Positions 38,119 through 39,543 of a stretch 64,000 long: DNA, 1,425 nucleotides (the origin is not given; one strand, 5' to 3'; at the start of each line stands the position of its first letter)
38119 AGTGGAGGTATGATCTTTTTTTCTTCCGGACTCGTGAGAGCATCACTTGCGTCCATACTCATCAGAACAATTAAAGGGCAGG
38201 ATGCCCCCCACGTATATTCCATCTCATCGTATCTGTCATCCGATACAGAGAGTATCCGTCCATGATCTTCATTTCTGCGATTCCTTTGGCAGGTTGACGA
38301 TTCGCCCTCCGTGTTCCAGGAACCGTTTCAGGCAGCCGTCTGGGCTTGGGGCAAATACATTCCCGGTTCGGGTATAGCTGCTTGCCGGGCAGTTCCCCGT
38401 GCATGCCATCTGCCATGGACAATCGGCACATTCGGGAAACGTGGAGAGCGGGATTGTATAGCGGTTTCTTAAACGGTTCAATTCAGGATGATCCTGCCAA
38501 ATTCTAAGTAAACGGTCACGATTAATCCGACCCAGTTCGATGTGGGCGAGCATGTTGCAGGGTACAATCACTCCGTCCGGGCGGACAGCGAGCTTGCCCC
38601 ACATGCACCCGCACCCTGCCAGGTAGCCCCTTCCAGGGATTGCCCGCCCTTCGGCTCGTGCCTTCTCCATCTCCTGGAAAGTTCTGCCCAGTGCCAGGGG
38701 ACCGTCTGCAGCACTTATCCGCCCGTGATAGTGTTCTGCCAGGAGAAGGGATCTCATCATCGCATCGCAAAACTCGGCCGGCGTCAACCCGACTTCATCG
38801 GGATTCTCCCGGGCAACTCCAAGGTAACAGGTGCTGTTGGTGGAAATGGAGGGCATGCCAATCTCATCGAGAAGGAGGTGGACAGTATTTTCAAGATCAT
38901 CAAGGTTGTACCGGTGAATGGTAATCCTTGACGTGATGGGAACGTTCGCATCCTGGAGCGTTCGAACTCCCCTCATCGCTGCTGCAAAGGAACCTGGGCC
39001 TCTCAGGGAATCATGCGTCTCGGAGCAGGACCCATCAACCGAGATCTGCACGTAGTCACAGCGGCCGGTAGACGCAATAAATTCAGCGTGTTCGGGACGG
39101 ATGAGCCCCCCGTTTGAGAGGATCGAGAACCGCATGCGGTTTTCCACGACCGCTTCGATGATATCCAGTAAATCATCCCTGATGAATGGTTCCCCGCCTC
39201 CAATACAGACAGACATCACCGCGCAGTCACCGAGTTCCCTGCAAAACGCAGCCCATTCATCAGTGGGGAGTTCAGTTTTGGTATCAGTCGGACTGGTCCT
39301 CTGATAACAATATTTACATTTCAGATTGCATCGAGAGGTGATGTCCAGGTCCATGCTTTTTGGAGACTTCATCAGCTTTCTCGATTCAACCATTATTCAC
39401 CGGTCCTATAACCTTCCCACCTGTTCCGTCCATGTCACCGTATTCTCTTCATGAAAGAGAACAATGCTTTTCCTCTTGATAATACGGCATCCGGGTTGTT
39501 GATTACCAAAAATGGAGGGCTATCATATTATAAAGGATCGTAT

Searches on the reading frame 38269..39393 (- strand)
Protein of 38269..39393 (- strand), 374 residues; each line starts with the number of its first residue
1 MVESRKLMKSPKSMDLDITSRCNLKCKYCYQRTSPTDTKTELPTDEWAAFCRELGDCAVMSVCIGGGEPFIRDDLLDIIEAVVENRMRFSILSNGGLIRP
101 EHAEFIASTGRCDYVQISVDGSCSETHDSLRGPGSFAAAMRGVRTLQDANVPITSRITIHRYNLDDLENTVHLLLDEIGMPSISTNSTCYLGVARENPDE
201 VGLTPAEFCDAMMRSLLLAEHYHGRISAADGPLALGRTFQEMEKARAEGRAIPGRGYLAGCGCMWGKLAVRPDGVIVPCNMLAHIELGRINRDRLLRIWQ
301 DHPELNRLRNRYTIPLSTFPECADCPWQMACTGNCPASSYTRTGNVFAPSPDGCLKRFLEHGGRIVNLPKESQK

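Call 4: search_protein_families(library=pfam, proteins=[window:38269-39393:-], max_evalue=0.01)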
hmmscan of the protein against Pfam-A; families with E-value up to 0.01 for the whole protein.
window:38269-39393:- (374 aa): 3 families
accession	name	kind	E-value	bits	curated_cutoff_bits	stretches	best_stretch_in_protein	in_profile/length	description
PF04055.27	Radical_SAM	-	4.9e-29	102.1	29.5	1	18-174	3-166/166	Radical SAM superfamily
PF13186.11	SPASM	-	2.5e-09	37.7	21.5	1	261-326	1-67/67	Iron-sulfur cluster-binding domain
PF13353.11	Fer4_12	-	4.4e-06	27.5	22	1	20-126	13-120/137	4Fe-4S single cluster domain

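Call 6: search_protein_families(library=ncbifam, proteins=[window:38269-39393:-], max_evalue=0.01)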
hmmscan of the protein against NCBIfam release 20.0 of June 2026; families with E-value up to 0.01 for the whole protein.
window:38269-39393:- (374 aa): 84 families (the best 25 are shown)
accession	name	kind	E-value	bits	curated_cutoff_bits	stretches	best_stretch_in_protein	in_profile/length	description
TIGR04250.1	SCM_rSAM_ScmE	equivalog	1e-151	505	400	1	10-365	1-357/358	SynChlorMet cassette radical SAM/SPASM protein ScmE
NF050035.1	rSAM_WgK_link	exception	3.5e-44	151.3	650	1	5-195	2-191/367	radical SAM/SPASM peptide maturase WgkB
TIGR04347.1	pseudo_SAM_Halo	equivalog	1.6e-37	129.7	525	1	17-355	43-385/390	TIGR04347 family pseudo-SAM/SPASM protein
TIGR04051.1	rSAM_NirJ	equivalog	8.7e-37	126.9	515.45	2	18-177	8-166/354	heme d1 biosynthesis radical SAM protein NirJ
TIGR04303.1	GeoRSP_rSAM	equivalog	1e-36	127.2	400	1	9-352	2-323/325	GeoRSP system radical SAM/SPASM protein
TIGR04545.1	rSAM_ahbD_hemeb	equivalog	4e-35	121.8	500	1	17-351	5-333/339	heme b synthase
TIGR04546.1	rSAM_ahbC_deAc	equivalog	2.9e-34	118.5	650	2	17-192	44-217/390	12,18-didecarboxysiroheme deacetylase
TIGR04054.1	rSAM_NirJ1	equivalog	3.3e-34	118.1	650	1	17-186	41-208/387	putative heme d1 biosynthesis radical SAM protein NirJ1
TIGR02109.1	PQQ_syn_pqqE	equivalog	4.1e-32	111.5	381.35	1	8-351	3-328/358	pyrroloquinoline quinone biosynthesis protein PqqE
TIGR03962.1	mycofact_rSAM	equivalog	5.5e-32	111.3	265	1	7-353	7-331/339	mycofactocin radical SAM maturase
NF045574.1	sacti_mat_StsB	exception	1.1e-30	106.9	625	1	17-362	101-420/466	StsB family radical SAM/SPASM domain sactipeptide maturase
TIGR04251.1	SCM_rSAM_ScmF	equivalog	4.3e-30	105.3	400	1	17-349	9-335/353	SynChlorMet cassette radical SAM/SPASM protein ScmF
TIGR04055.1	rSAM_NirJ2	equivalog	2.8e-28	99.4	500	1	17-350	5-319/326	putative heme d1 biosynthesis radical SAM protein NirJ2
TIGR04053.2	TIGR04053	equivalog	8.2e-28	97.7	395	2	16-176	12-175/366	TIGR04053 family radical SAM/SPASM domain-containing protein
NF047865.1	rSAM_PapB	equivalog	1.1e-27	97.1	340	1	12-348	3-329/330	PapB family radical SAM/SPASM ranthipeptide maturase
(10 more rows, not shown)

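Call 12: find_related_loci(query=window:38269-39393:-, collection=genome_contigs, flank=10000)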
Query window:38269-39393:- (374 aa) in genome_contigs; peptide patterns used: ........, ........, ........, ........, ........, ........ (x = any residue, [..] = any of these).
600 stretches matched a pattern (row limit reached: there are more); 364 encode a relative of the query (tblastn E <= 1e-3); the best 80 are kept; 80 distinct loci.
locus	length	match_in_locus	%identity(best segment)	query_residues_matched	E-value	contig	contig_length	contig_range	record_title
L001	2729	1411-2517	70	1-369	0e+0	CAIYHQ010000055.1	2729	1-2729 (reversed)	MAG: uncultured Methanomicrobiales archaeon isolate AlinenSediments_bin-4035 genome assembly, contig: bin-4035:055/134,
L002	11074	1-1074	68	12-369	1e-173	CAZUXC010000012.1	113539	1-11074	MAG TPA_asm: uncultured Methanospirillum sp. isolate SRP302447_co4_352 genome assembly, contig: NODE_575_length_113539_c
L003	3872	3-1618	85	52-369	2e-95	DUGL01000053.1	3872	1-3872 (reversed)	MAG TPA_asm: Methanoregulaceae archaeon isolate UBA10516 contig_107268, whole genome shotgun sequence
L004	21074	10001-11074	39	9-363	2e-90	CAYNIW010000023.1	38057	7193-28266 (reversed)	MAG TPA_asm: uncultured Desulfuromonadaceae bacterium isolate binchicken_co44_182 genome assembly, contig: NODE_1823_len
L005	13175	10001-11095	39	4-365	6e-85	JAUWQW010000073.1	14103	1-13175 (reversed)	MAG: Candidatus Aminicenantes bacterium isolate CSMAG_2512 CSMAG_2512_k141_5609_length_14103_cov_12.0000, whole genome s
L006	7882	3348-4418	39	10-363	6e-85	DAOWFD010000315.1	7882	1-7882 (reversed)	MAG TPA_asm: Candidatus Aegiribacteria sp. isolate CSMAG_1956 CSMAG_1956_k141_2831828_length_7882_cov_10.0000, whole gen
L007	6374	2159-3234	66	1-369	1e-146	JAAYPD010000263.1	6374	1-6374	MAG: Methanomicrobiales archaeon isolate AS22ysBPME_16 154310_AS22, whole genome shotgun sequence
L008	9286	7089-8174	38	7-365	1e-82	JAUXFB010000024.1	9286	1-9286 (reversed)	MAG: Candidatus Aminicenantes bacterium isolate CSMAG_2892 CSMAG_2892_k117_8004115_length_9286_cov_13.9858, whole genome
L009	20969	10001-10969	28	7-345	2e-25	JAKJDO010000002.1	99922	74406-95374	MAG: Patescibacteria group bacterium isolate UR.bin108 UR_contig_309, whole genome shotgun sequence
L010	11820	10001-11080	24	6-363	8e-25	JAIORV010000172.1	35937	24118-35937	MAG: Vulcanimicrobiota bacterium isolate SMBSF27 20075_Bin_1_contigs_1_c_000000000073, whole genome shotgun sequence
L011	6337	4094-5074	22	12-354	2e-24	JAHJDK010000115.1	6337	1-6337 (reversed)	MAG: Nanoarchaeota archaeon isolate Modern_marine.mb.57 Modern_marine.mb.57_k141_1151715, whole genome shotgun sequence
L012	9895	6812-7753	22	10-354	2e-24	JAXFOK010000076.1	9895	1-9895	MAG: Bdellovibrionota bacterium isolate SUG3524 k141_2645041, whole genome shotgun sequence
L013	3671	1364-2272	24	16-346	2e-24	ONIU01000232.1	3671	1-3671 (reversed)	uncultured bacterium isolate RUG334 genome assembly, contig: scaffold_37417, whole genome shotgun sequence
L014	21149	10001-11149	24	11-351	3e-22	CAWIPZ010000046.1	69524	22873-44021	MAG: uncultured Acidobacteriaceae bacterium isolate MFD01716.bin.1.180 genome assembly, contig: contig_56572, whole geno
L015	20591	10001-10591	28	11-208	5e-22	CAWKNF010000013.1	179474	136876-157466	MAG: uncultured Acidobacteriaceae bacterium isolate MFD00731.bin.2.129 genome assembly, contig: contig_41275, whole geno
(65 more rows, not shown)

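Call 23: list_cluster_members(proteins=[P0001, window:38269-39393:-, window:37065-38222:-, window:35727-36971:+])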
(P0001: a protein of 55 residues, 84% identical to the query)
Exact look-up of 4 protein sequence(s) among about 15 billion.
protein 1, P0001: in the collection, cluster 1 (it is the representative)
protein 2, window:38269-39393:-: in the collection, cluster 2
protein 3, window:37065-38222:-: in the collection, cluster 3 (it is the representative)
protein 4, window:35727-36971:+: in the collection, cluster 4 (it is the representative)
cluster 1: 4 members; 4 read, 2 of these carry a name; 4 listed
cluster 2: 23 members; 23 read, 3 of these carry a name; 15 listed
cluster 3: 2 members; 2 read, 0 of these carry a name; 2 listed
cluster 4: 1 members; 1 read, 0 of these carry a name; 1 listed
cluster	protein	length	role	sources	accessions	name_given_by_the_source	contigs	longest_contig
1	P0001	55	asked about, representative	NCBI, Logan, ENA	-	-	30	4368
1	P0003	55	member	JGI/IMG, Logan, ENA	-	hypothetical protein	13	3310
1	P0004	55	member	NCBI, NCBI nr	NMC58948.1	MAG: hypothetical protein GYA51_06145 [Candidatus Methanofastidiosa archaeon] | hypothetical protein [Candidatus Methanofastidiosa archaeon]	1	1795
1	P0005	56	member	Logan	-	-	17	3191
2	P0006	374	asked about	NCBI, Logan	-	-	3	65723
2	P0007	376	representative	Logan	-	-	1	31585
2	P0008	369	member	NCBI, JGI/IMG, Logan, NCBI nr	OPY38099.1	MAG: pyrroloquinoline quinone biosynthesis protein PqqE [Methanoregulaceae archaeon ... | SynChlorMet cassette radical SAM/SPASM protein ScmE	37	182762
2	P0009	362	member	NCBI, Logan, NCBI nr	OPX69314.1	MAG: pyrroloquinoline quinone biosynthesis protein PqqE [Methanoregulaceae archaeon ...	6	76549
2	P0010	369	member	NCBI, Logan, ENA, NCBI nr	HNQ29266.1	MAG TPA: SynChlorMet cassette radical SAM/SPASM protein ScmE [Methanolinea sp.] | SynChlorMet cassette radical SAM/SPASM protein ScmE [Methanolinea sp.]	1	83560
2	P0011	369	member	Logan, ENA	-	-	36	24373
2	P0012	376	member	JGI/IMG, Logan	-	-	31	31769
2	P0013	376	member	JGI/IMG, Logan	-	-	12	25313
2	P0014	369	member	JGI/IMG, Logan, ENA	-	-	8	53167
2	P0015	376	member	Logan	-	-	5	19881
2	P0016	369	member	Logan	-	-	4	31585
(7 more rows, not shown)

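Call 37: search_solved_structures(query=window:38269-39393:-, max_evalue=0.00001)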
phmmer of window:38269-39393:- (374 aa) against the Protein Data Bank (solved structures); distinct sequences matched with E-value up to 0.00001: 11.
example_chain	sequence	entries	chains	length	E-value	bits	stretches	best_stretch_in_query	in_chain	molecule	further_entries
6efn_A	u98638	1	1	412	2.5e-20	76.2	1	11-174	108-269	Sporulation killing factor maturation protein SkfB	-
6c8v_A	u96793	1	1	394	9.4e-15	57.9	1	9-349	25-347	Coenzyme PQQ synthesis protein E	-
5wgg_A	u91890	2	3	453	1.7e-11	47.1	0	11-144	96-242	Radical SAM domain protein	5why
5v1q_A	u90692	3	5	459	3.7e-11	46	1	9-109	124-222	Radical SAM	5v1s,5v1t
7vob_C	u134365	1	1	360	8.4e-10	41.6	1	18-168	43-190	Cytosylglucuronate decarboxylase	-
7voc_C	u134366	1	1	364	8.6e-10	41.5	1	18-168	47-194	Cytosylglucuronate decarboxylase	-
2fb2_A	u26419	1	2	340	1.6e-06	30.8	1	6-121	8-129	Molybdenum cofactor biosynthesis protein A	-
1tv7_A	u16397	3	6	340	1.6e-06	30.7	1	6-121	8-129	Molybdenum cofactor biosynthesis protein A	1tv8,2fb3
5vsl_A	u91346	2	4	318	7.3e-06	28.6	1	10-169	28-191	Radical S-adenosyl methionine domain-containing protein 2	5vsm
6q2p_A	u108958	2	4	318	7.9e-06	28.5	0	10-169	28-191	Radical S-adenosyl methionine domain-containing protein 2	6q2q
7n7h_A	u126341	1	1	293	9e-06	28.3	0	10-166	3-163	VIPERIN-LIKE ENZYME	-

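Call 61: search_protein_families(library=ncbifam, proteins=[L004:3555-6137:+, L004:6124-6801:+, L004:6788-9634:+, L004:12140-13006:+, L004:13782-14594:+, L004:14636-15124:+, L004:15093-15776:+, L004:16254-17972:+, L005:6535-9594:+, L005:3269-6523:+], max_evalue=0.001)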
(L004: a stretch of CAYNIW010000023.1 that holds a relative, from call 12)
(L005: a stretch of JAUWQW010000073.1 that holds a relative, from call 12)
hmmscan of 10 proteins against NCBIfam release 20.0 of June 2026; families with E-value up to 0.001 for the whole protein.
L004:3555-6137:+ (860 aa): 14 families
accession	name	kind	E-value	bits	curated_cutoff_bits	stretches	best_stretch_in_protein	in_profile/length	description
NF010485.0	PRK13909.1-2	equivalog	3.4e-55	187.7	650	1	66-852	35-703/909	RecB-like helicase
NF010487.0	PRK13909.1-4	equivalog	2.2e-41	142.1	759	2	64-647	34-546/924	RecB-like helicase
TIGR00609.1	recB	equivalog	5.5e-36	124.1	696.05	1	14-855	12-815/1175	exodeoxyribonuclease V subunit beta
NF010484.0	PRK13909.1-1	equivalog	6e-23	80.6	1074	1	16-645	10-566/945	RecB-like helicase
TIGR02785.1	addA_Gpos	equivalog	2.1e-22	78.9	707.65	2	739-853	756-879/1234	helicase-exonuclease AddAB subunit AddA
TIGR02784.1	addA_alphas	equivalog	6e-22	77.9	860.75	2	236-499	219-489/1138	double-strand break repair helicase AddA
TIGR01073.1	pcrA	equivalog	7.9e-19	67.5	911.2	2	400-505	207-295/725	DNA helicase PcrA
TIGR01075.1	uvrD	equivalog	9.8e-18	63.8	1144.45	1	398-588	204-357/715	DNA helicase II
NF010486.0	PRK13909.1-3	equivalog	1.5e-17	62.9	1109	1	337-627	263-537/921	RecB-like helicase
NF008128.0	PRK10876.1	equivalog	1.9e-17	62.3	1697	2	395-457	370-427/1181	exodeoxyribonuclease V subunit beta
NF008743.0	PRK11773.1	equivalog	2.2e-16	59.4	965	1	398-504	209-298/720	DNA helicase II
TIGR01074.1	rep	equivalog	6.5e-14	51.1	951.45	1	401-633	205-401/668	DNA helicase Rep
NF008276.0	PRK11054.1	equivalog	7.8e-12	44.5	543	1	402-459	430-482/684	DNA helicase IV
NF008172.0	PRK10919.1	equivalog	2.2e-08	32.8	1168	1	402-633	207-402/673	DNA helicase Rep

L004:6124-6801:+ (225 aa): 2 families
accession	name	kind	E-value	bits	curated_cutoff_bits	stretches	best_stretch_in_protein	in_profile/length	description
NF010485.0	PRK13909.1-2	equivalog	1.2e-08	33.7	650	1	76-219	760-903/909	RecB-like helicase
NF010487.0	PRK13909.1-4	equivalog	1.5e-05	23.4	759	1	44-224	747-923/924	RecB-like helicase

L004:6788-9634:+ (948 aa): 3 families
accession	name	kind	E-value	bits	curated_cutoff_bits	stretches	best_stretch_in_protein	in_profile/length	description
TIGR02786.1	addB_alphas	equivalog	3.8e-18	65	486.5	1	447-818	523-904/1024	double-strand break repair protein AddB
TIGR03623.1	TIGR03623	subfamily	1.1e-13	50.3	299.6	1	535-820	460-762/876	probable DNA repair protein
TIGR00372.1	cas4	equivalog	2.9e-07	30.5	65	0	843-947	83-179/180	CRISPR-associated protein Cas4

L004:12140-13006:+ (288 aa): 8 families
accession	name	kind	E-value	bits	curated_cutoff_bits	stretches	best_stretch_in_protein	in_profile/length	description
TIGR02228.1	sigpep_I_arch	equivalog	2.3e-11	43.8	51.85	1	6-86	30-112/158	signal peptidase I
TIGR04353.1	PqqD_rel_X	equivalog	6.1e-06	27.1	35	1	215-285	2-74/74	HPr-rel-A system PqqD family peptide chaperone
TIGR04248.1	SCM_PqqD_rel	equivalog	3.1e-05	24.1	100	1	206-286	3-83/84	SynChlorMet cassette protein ScmD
NF046067.1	SigPepSipWBacil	equivalog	5.5e-05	22.8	190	1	15-80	45-112/189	signal peptidase I SipW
TIGR02227.1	sigpep_I_bact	equivalog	0.0001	22.2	47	1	7-60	19-74/162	signal peptidase I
NF033530.1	lasso_PqqD_Strm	exception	0.00021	21.4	70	1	210-283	4-77/78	lasso peptide biosynthesis PqqD family chaperone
TIGR03859.1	PQQ_PqqD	equivalog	0.00034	20.4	46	1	231-284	29-80/81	pyrroloquinoline quinone biosynthesis peptide chaperone PqqD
NF033536.1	lasso_PqqD_Bac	exception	0.00069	19.7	80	0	215-285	18-87/88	lasso peptide biosynthesis PqqD family chaperone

L004:13782-14594:+ (270 aa): 2 families
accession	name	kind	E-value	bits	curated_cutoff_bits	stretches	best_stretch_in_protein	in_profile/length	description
TIGR04352.1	HprK_rel_A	equivalog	1.6e-05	24.1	200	1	110-173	84-148/280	HprK-related kinase A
TIGR04249.1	SCM_chp_ScmC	equivalog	3.1e-05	23.5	125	1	115-257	118-278/292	SynChlorMet cassette protein ScmC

L004:14636-15124:+ (162 aa): 2 families
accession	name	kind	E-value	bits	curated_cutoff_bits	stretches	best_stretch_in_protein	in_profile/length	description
NF049996.1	NtdP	equivalog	1.4e-07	31.6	280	1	56-161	61-162/168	nucleoside tri-diphosphate phosphatase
NF010183.0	PRK13662.1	equivalog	9.8e-07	28.7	213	1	57-161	65-165/177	hypothetical protein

L004:15093-15776:+ (227 aa): 2 families
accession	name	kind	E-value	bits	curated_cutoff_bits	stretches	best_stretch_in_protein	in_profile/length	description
NF008629.1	PRK11617.1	equivalog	1.1e-65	221.1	230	1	7-213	3-213/218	deoxyribonuclease V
NF041102.1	endonuc_V_Ttgales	equivalog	1.1e-62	212.1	300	1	2-211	3-215/216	endonuclease V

L004:16254-17972:+ (572 aa): 2 families
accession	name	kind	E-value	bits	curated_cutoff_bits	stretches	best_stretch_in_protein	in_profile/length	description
NF008359.0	PRK11148.1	equivalog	2.1e-06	27.5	225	1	45-209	51-216/275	3',5'-cyclic-AMP phosphodiesterase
TIGR03729.1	acc_ester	subfamily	0.00097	18.6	148.25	0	178-210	199-232/239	putative phosphoesterase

L005:6535-9594:+ (1019 aa): 24 families
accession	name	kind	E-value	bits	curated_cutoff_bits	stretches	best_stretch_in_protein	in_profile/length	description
NF033617.1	RND_permease_2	subfamily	3.4e-120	402.7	1250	1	4-1003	4-1007/1009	multidrug efflux RND transporter permease subunit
NF000282.2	RND_permease_1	subfamily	1.5e-90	304.5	1250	2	5-505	5-513/1029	multidrug efflux RND transporter permease subunit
TIGR00915.1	2A0602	subfamily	3.4e-80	270.2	940.35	2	4-506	5-515/1050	efflux RND transporter permease subunit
NF007905.0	PRK10614.1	equivalog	2.7e-77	260.4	1774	2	4-499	7-500/1025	multidrug efflux RND transporter permease subunit MdtC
TIGR00914.1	2A0601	subfamily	2.7e-72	243.9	701.45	3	10-493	15-513/1051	CusA/CzcA family heavy metal efflux RND transporter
NF007798.0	PRK10503.1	equivalog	9.9e-71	238.6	1584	2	4-495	16-509/1040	MdtB/MuxB family multidrug efflux RND transporter permease subunit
NF007131.0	PRK09577.1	equivalog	2.1e-58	197.9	1768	2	4-503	5-510/1045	multidrug efflux RND transporter permease subunit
NF007133.0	PRK09579.1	equivalog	2.5e-56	190.9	1763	2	3-487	6-488/1017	multidrug efflux RND transporter permease subunit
NF007842.1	PRK10555.1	equivalog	6.4e-54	183.2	1854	2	2-504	3-513/1036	multidrug efflux RND transporter permease AcrD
NF000037.1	RND_perm_OqxB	exception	9.6e-52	175.9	2200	2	4-487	7-498/1050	multidrug efflux RND transporter permease subunit OqxB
NF011706.2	PRK15127.1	equivalog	2.6e-43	148.1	2150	2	2-506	3-515/1049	multidrug efflux RND transporter permease subunit AcrB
TIGR00916.1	2A0604s01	subfamily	3.1e-13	49.9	148.6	2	303-473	55-231/231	SecD/SecF family protein translocase subunit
TIGR00921.1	2A067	subfamily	2.2e-10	39.3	351.9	1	320-497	185-356/733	hydrophobe/amphiphile efflux-3 (HAE3) family transporter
NF009582.0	PRK13024.1-2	equivalog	1.9e-09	36.1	723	2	322-477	326-479/859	protein translocase subunit SecDF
TIGR00966.2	transloc_SecF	equivalog_domain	2.2e-08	33.9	160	1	844-987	123-267/279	protein translocase subunit SecF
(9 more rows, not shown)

L005:3269-6523:+ (1084 aa): 18 families
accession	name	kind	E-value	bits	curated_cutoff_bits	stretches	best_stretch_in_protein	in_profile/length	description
NF033617.1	RND_permease_2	subfamily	1.3e-182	609.3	1250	2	4-483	1-484/1009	multidrug efflux RND transporter permease subunit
NF000282.2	RND_permease_1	subfamily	9e-134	447.6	1250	1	8-1070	5-1028/1029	multidrug efflux RND transporter permease subunit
TIGR00914.1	2A0601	subfamily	3.8e-129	432.2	701.45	2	565-1079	519-1045/1051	CusA/CzcA family heavy metal efflux RND transporter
NF007798.0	PRK10503.1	equivalog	1.4e-112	377.2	1584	2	7-483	16-495/1040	MdtB/MuxB family multidrug efflux RND transporter permease subunit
TIGR00915.1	2A0602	subfamily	1.9e-110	370.4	940.35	2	6-507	4-513/1050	efflux RND transporter permease subunit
NF007905.0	PRK10614.1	equivalog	5.2e-109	365.4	1774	2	2-483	2-486/1025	multidrug efflux RND transporter permease subunit MdtC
NF007133.0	PRK09579.1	equivalog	1.7e-96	323.9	1763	2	1-482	1-484/1017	multidrug efflux RND transporter permease subunit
NF007842.1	PRK10555.1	equivalog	1e-82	278.5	1854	2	6-484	4-494/1036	multidrug efflux RND transporter permease AcrD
NF007131.0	PRK09577.1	equivalog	7.3e-82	275.6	1768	2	8-484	6-493/1045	multidrug efflux RND transporter permease subunit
NF000037.1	RND_perm_OqxB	exception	4.1e-78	263.3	2200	2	4-484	4-496/1050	multidrug efflux RND transporter permease subunit OqxB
NF011706.2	PRK15127.1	equivalog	3.4e-67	227.2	2150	2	6-516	4-519/1049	multidrug efflux RND transporter permease subunit AcrB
TIGR00921.1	2A067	subfamily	7e-14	50.8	351.9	2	909-1080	189-357/733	hydrophobe/amphiphile efflux-3 (HAE3) family transporter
TIGR00916.1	2A0604s01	subfamily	3.7e-13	49.6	148.6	2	321-476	74-231/231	SecD/SecF family protein translocase subunit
NF009583.0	PRK13024.1-3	subfamily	2.6e-11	42.3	721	2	841-1079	511-743/755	protein translocase subunit SecDF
TIGR01129.1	secD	equivalog_domain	4.4e-07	29.4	244.4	1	327-478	245-392/397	protein translocase subunit SecD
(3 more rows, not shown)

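Call 67: find_homologous_proteins(query=window:38269-39393:-, max_evalue=1e-40)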
Query window:38269-39393:- (374 aa): 2726 proteins with E <= 1e-40 among 6696 candidates; the best 120 are listed.
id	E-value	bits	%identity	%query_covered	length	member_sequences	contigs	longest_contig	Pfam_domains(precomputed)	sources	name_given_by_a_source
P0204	2.6e-236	802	91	100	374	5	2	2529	PF13186.12,PF04055.28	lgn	-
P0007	1.1e-233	793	90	100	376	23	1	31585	PF13186.12,PF04055.28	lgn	-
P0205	3.2e-215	733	84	99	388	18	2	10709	PF13186.12,PF04055.28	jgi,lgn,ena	-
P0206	1.4e-210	717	81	100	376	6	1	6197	PF13186.12,PF04055.28,PF13353.12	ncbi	-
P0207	1.2e-206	704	82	97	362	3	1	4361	PF13186.12,PF04055.28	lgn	-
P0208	1.6e-199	681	76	99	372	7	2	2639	PF13186.12,PF04055.28,PF13353.12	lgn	-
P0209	1.3e-186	638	73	98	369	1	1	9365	PF13186.12,PF04055.28,PF13353.12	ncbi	-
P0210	1.5e-180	618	84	84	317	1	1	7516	PF13186.12,PF04055.28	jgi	-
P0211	7.3e-180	616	71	99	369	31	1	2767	PF13186.12,PF04055.28,PF13353.12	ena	-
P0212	1.0e-177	609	71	99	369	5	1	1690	PF13186.12,PF04055.28,PF13353.12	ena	-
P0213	1.3e-174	599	69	99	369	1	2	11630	PF13186.12,PF04055.28,PF13353.12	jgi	jgi:SynChlorMet cassette radical SAM/SPASM protein ScmE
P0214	4.9e-174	597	67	99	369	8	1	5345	PF13186.12,PF04055.28,PF13353.12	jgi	-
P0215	3.4e-169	581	64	99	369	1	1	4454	PF13186.12,PF04055.28,PF13353.12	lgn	-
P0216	4.3e-168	577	66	98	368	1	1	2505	PF13186.12,PF04055.28,PF13353.12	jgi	jgi:SynChlorMet cassette radical SAM/SPASM protein ScmE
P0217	2.0e-166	572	67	98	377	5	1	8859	PF13186.12,PF04055.28,PF13353.12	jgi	-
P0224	2.4e-163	562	66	97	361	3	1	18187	PF13186.12,PF04055.28,PF13353.12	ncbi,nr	ncbi:MAG: SynChlorMet cassette radical SAM/SPASM protein ScmE [Deltaproteobacteria bacterium]|nr:Syn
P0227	5.9e-157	541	63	98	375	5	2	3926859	PF13186.12,PF04055.28,PF13353.12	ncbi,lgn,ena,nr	nr:SynChlorMet cassette radical SAM/SPASM protein ScmE [uncultured Methanospirillum sp.]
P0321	6.8e-129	448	56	99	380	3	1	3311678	PF13186.12,PF04055.28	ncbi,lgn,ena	-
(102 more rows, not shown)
